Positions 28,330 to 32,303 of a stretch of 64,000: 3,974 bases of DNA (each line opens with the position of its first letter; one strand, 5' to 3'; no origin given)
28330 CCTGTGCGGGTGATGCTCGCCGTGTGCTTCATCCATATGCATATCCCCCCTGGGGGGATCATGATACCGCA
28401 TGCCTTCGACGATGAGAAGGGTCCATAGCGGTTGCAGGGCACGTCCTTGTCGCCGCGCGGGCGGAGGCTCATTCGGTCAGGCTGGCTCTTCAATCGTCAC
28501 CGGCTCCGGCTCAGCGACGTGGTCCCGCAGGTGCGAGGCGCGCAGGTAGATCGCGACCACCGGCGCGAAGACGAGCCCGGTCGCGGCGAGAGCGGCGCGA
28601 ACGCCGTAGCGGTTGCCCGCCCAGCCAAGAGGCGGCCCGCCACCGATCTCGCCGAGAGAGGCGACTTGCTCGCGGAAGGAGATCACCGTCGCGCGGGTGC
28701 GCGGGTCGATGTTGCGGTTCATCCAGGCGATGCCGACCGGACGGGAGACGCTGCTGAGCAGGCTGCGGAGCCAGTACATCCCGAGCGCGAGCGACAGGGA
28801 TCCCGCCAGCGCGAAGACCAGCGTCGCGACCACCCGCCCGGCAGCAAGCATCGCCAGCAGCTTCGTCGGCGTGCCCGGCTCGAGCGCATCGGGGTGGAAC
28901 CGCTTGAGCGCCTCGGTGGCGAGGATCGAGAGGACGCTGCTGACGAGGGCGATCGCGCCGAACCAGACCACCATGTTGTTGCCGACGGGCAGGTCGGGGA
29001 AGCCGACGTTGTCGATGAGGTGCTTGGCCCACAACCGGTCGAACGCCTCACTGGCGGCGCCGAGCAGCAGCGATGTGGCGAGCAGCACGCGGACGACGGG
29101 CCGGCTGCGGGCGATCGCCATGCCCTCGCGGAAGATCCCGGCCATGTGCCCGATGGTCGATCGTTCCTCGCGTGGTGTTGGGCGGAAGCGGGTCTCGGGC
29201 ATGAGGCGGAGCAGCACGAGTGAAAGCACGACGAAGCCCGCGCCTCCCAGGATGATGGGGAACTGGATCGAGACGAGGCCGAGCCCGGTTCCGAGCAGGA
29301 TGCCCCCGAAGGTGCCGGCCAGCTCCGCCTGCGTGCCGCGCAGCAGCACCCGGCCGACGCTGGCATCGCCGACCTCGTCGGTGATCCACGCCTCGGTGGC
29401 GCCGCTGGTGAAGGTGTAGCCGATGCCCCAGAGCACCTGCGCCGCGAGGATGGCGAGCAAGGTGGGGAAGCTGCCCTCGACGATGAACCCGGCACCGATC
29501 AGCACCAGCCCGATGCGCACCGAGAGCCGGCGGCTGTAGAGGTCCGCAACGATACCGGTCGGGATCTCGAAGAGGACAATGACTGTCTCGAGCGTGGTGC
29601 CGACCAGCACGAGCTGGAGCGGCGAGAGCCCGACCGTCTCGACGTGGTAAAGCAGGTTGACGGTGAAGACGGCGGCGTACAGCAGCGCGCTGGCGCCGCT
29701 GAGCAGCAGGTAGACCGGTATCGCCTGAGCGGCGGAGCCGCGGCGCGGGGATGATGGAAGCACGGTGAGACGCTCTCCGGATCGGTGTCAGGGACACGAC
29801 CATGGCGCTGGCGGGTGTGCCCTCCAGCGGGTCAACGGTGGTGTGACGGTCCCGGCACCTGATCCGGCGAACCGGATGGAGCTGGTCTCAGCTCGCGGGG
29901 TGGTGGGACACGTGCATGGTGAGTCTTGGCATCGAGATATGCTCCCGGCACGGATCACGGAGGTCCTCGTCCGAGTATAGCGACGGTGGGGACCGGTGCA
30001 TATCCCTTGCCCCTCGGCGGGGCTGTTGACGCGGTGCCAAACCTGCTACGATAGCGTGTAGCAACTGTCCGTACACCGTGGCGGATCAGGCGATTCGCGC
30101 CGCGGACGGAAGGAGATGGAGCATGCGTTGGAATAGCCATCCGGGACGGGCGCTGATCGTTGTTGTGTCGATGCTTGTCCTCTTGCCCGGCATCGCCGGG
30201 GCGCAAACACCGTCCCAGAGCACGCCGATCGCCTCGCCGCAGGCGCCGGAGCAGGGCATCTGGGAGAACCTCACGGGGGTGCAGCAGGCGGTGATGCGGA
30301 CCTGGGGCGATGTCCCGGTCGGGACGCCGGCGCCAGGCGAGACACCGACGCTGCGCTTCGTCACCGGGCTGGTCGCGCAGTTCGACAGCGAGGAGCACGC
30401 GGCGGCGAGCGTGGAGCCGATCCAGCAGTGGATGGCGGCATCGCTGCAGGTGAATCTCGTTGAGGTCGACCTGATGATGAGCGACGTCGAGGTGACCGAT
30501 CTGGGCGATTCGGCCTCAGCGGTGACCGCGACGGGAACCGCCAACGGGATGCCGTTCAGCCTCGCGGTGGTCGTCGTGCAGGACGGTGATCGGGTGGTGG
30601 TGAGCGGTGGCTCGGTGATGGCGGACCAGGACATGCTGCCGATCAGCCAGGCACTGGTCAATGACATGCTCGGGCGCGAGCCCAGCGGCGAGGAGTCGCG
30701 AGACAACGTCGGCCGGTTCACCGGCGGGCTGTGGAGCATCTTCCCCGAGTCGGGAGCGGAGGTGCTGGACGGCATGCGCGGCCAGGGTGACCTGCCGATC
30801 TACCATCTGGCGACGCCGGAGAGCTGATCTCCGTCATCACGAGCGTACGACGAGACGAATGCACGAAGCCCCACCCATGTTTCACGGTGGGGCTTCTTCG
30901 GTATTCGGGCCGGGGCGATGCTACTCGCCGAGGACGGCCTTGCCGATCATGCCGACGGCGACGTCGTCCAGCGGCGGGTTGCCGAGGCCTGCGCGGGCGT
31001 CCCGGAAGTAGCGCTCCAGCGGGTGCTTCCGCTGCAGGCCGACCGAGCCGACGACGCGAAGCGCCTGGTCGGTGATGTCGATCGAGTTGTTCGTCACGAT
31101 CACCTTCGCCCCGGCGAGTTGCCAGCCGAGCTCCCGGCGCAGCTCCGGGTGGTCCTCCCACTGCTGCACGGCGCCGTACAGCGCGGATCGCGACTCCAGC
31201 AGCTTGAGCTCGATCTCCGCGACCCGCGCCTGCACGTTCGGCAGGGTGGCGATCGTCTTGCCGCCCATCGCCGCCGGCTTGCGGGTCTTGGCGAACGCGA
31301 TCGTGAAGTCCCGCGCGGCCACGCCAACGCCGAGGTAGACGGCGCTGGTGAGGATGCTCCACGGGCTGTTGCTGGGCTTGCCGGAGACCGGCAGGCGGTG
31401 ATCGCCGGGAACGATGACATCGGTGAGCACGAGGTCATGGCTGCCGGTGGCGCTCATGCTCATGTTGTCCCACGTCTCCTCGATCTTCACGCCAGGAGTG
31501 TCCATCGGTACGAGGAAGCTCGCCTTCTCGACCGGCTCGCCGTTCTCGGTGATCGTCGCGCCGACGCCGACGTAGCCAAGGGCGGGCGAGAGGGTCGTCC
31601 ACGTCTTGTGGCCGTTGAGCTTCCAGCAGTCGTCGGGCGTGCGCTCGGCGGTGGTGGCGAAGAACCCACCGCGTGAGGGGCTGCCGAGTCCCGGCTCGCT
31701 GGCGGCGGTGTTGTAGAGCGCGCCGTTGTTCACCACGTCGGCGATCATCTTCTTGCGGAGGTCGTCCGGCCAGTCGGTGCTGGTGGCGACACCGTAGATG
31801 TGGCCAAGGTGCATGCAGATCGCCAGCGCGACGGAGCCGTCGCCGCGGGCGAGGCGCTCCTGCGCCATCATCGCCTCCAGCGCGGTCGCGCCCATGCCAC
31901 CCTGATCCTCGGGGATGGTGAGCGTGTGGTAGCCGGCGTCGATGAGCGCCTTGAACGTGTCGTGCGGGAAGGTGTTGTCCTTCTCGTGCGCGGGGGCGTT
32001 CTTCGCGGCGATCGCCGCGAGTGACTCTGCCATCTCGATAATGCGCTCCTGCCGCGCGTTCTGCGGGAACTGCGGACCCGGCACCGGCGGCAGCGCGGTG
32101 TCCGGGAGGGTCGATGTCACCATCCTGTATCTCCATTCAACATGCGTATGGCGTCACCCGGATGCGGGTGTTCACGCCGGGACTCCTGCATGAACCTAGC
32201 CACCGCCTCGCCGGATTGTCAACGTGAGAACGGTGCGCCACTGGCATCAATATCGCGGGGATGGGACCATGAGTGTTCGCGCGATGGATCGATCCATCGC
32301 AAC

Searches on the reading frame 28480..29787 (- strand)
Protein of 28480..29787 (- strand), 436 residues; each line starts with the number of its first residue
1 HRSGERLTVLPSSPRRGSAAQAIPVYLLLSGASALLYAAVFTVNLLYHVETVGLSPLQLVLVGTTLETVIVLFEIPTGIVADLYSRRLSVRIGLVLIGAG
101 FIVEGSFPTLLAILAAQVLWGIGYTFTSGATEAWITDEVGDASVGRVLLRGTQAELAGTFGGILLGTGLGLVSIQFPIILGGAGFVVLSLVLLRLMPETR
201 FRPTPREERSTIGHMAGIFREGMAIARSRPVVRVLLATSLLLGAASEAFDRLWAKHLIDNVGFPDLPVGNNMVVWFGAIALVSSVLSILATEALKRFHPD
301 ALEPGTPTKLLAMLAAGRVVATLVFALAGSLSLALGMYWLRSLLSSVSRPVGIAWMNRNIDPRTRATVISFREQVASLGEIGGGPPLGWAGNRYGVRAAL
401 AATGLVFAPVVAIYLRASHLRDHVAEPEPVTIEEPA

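Call 27: search_protein_families(library=pfam, proteins=[window:28480-29787:-], max_evalue=0.0001)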
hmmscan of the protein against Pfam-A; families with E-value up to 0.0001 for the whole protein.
window:28480-29787:- (436 aa): 1 family
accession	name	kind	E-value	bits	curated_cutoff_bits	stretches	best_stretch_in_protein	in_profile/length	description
PF07690.21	MFS_1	-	2e-17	63.6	33.4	1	30-378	4-341/347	Major Facilitator Superfamily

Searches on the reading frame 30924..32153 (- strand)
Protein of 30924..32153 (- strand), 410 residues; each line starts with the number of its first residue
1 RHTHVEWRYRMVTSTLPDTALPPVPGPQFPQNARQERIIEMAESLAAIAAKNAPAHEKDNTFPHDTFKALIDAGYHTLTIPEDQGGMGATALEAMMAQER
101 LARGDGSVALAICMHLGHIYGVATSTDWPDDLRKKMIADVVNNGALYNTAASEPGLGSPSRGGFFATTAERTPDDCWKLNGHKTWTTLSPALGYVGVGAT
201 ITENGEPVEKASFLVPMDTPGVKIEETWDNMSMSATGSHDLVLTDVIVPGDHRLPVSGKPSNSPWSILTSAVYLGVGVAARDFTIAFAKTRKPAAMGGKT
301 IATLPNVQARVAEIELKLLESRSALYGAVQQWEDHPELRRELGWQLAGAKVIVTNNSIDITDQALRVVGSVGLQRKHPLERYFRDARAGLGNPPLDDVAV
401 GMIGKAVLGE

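Call 27: search_protein_families(library=pfam, proteins=[window:30924-32153:-], max_evalue=0.0001)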
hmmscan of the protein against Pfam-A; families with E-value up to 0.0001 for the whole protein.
window:30924-32153:- (410 aa): 4 families
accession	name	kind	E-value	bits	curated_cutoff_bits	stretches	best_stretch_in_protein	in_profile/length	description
PF02770.24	Acyl-CoA_dh_M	-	2.6e-15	56.8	33.3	1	149-246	2-97/97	Acyl-CoA dehydrogenase, middle domain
PF08028.16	Acyl-CoA_dh_2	-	1.5e-14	54.9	22.7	1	268-389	2-126/134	Acyl-CoA dehydrogenase, C-terminal domain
PF02771.21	Acyl-CoA_dh_N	-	2.9e-13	50.6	22.9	1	34-117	3-87/113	Acyl-CoA dehydrogenase, N-terminal domain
PF00441.29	Acyl-CoA_dh_1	-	7.3e-13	49.4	22.4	1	269-388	18-130/150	Acyl-CoA dehydrogenase, C-terminal domain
